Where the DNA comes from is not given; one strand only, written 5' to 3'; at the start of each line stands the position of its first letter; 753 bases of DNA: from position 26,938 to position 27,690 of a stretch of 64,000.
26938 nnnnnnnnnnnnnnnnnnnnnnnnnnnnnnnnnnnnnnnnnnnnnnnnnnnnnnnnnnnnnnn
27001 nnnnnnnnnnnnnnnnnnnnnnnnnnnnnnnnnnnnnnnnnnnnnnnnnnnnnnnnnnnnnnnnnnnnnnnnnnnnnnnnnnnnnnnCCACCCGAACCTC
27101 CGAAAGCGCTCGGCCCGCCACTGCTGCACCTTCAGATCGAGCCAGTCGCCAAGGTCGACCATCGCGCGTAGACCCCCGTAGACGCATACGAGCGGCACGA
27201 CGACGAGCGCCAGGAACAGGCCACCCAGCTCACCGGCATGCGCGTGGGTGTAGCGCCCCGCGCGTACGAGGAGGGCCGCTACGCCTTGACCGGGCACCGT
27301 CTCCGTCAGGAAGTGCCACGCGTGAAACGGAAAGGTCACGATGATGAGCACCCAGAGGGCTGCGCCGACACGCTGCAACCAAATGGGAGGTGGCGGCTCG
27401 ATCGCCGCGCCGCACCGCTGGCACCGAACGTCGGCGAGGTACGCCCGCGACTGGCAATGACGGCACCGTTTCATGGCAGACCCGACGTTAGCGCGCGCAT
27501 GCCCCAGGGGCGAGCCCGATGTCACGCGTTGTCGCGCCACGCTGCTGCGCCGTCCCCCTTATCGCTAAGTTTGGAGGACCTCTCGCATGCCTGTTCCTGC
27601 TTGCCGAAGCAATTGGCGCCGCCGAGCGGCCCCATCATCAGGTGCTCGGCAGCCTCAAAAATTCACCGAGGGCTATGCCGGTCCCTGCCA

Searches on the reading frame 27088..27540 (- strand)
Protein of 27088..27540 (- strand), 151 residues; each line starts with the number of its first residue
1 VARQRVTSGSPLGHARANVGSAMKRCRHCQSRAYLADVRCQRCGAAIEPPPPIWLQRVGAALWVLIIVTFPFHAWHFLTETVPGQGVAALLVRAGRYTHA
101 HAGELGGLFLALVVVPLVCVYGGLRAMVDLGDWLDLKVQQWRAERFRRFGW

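Call 6: search_protein_families(library=padloc, proteins=[window:27088-27540:-], max_evalue=1)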
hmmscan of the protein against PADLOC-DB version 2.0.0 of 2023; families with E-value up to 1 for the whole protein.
window:27088-27540:- (151 aa): 0 families

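Call 7: search_protein_families(library=ncbifam, proteins=[window:27088-27540:-], max_evalue=1)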
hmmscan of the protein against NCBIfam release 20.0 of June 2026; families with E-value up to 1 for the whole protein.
window:27088-27540:- (151 aa): 3 families
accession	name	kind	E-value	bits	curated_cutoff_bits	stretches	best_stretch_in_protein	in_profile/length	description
NF000024.1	ErmS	exception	0.012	14.9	675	1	10-114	43-147/319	23S rRNA (adenine(2058)-N(6))-methyltransferase Erm(S)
NF033446.0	BREX_PglZ_2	exception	0.055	11.7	200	1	84-139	685-738/890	BREX-2 system phosphatase PglZ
NF009623.0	PRK13130.1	equivalog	0.056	13.5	68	1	21-52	3-32/56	RNA-protein complex protein Nop10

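Call 79: search_protein_families(library=phrogs, proteins=[window:27088-27540:-], max_evalue=0.01)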
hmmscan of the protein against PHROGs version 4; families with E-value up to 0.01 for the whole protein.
window:27088-27540:- (151 aa): 0 families
